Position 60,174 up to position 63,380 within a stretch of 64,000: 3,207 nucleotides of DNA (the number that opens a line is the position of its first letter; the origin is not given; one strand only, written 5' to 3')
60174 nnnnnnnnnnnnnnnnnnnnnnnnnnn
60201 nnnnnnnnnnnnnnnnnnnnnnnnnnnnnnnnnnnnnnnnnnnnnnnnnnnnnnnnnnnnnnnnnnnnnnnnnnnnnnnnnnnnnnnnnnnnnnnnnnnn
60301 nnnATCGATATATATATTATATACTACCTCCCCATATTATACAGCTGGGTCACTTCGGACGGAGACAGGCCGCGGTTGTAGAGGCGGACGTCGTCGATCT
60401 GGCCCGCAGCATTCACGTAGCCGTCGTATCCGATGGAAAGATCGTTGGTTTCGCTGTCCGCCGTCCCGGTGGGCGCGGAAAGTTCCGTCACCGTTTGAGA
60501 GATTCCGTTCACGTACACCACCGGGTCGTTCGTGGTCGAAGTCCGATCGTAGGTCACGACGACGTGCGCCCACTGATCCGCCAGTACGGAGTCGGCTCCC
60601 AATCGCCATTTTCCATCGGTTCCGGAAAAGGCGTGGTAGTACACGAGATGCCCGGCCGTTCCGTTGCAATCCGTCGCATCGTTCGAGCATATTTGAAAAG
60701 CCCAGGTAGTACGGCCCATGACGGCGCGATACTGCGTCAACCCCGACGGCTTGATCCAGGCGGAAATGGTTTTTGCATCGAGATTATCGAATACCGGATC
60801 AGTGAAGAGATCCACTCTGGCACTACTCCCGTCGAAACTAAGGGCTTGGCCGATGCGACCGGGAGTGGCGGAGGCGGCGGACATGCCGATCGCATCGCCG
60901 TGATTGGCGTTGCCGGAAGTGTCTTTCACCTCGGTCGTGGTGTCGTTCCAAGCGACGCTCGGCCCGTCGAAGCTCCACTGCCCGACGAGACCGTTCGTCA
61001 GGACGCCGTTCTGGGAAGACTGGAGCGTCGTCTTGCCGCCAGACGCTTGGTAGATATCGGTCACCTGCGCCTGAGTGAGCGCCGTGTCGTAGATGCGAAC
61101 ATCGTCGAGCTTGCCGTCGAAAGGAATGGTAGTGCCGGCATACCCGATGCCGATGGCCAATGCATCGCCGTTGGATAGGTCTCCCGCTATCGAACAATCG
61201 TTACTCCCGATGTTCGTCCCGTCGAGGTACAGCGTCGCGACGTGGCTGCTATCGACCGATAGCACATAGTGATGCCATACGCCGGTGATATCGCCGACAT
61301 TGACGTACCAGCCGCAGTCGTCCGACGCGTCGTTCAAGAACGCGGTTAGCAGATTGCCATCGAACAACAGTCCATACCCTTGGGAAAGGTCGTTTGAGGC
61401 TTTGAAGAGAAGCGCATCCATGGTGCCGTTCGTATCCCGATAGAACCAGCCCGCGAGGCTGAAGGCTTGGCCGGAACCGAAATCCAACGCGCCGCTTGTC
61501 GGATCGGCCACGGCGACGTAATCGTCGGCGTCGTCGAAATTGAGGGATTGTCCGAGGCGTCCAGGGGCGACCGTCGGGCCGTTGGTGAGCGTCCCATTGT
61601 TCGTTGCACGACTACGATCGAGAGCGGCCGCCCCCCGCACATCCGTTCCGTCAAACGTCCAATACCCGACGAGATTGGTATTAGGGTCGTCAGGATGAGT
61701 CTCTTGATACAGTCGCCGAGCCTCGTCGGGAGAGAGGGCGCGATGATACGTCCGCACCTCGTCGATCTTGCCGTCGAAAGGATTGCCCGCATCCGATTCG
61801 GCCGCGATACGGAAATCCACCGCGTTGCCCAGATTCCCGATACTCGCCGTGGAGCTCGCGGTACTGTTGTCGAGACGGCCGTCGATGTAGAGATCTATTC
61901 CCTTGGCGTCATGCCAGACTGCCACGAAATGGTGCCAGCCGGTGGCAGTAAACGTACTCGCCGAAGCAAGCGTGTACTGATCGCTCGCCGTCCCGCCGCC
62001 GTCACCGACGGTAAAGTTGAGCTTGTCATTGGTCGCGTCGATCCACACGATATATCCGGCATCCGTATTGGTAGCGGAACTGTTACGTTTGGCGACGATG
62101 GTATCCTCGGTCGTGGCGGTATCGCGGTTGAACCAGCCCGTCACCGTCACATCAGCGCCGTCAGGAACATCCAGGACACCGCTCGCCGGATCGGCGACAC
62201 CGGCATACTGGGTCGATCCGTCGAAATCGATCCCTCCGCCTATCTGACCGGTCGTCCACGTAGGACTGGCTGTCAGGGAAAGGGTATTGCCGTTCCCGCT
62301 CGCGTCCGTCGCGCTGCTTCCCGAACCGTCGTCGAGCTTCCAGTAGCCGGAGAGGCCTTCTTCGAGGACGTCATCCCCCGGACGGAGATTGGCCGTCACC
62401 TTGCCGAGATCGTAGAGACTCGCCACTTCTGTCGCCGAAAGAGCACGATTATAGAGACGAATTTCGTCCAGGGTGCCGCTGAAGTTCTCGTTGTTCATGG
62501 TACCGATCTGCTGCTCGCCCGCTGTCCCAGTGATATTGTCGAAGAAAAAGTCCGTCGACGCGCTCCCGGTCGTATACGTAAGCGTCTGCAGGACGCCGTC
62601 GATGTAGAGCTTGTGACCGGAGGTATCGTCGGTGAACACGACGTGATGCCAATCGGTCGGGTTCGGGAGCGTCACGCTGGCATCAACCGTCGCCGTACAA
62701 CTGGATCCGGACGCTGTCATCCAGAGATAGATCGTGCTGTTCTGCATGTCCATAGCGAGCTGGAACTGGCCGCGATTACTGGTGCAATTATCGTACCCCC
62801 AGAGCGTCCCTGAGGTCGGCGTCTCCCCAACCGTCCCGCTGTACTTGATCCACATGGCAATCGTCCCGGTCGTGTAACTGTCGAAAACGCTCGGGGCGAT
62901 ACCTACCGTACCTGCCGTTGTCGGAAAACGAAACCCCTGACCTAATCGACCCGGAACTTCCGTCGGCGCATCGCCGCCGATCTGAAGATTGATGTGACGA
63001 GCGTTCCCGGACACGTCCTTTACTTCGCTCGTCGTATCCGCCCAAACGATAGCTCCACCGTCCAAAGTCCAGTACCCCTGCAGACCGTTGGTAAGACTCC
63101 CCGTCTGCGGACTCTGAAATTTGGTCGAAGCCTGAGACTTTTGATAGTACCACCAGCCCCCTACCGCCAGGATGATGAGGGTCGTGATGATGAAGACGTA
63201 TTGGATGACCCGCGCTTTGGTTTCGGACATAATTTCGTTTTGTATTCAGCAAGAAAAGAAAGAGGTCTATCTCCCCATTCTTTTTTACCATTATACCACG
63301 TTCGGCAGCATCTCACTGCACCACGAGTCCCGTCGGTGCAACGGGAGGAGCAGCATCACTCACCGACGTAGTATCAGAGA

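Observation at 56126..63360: Family of secreted beta-helix/LamG-cluster proteins sharing a conserved extreme C-terminal peptide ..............-stop, a candidate new sorting or processing tag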

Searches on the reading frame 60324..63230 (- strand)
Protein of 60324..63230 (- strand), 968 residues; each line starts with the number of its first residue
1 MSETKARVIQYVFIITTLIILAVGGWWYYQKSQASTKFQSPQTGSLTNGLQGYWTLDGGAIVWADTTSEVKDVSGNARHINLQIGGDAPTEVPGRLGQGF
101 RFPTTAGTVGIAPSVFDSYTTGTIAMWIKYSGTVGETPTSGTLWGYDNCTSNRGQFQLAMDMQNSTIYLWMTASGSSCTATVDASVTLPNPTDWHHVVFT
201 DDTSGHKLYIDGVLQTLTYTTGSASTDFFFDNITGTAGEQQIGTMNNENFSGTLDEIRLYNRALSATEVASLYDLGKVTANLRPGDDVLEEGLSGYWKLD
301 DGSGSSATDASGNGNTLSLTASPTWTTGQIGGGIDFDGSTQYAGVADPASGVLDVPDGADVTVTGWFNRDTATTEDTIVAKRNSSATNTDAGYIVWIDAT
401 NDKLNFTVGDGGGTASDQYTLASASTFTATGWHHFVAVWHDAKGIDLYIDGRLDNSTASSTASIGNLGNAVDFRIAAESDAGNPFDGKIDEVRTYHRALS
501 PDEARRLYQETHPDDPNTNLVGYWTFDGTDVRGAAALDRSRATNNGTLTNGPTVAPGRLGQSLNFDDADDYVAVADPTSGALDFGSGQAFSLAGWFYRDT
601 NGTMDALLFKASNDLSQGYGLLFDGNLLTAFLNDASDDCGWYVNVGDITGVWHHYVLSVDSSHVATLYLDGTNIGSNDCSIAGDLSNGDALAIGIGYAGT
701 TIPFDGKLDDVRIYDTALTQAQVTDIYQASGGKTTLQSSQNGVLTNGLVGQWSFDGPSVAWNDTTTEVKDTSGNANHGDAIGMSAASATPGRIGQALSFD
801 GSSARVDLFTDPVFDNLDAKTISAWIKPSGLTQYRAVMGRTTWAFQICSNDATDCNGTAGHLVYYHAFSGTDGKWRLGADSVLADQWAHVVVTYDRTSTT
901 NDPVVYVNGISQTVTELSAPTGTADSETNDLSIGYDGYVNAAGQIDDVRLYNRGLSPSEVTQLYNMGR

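Call 8: search_protein_families(library=pfam, proteins=[window:60324-63230:-], max_evalue=0.01)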
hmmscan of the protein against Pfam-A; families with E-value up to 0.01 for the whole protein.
window:60324-63230:- (968 aa): 5 families
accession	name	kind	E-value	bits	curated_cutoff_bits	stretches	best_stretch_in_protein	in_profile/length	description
PF13385.13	Laminin_G_3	-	5.6e-84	280.2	27.6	4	338-503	2-149/151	Concanavalin A-like lectin/glucanases superfamily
PF02973.23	Sialidase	-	2.8e-11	43.7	26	1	198-271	109-183/189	Sialidase, N-terminal domain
PF07953.20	Toxin_R_bind_N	-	2.2e-09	37.7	23.8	0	562-697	29-171/191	Clostridium neurotoxin, N-terminal receptor binding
PF00354.24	Pentaxin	-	2.5e-09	37.6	25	0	428-517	81-173/194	Pentaxin family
PF02210.31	Laminin_G_2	-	6.9e-09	36.7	22.9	0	153-259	17-123/126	Laminin G domain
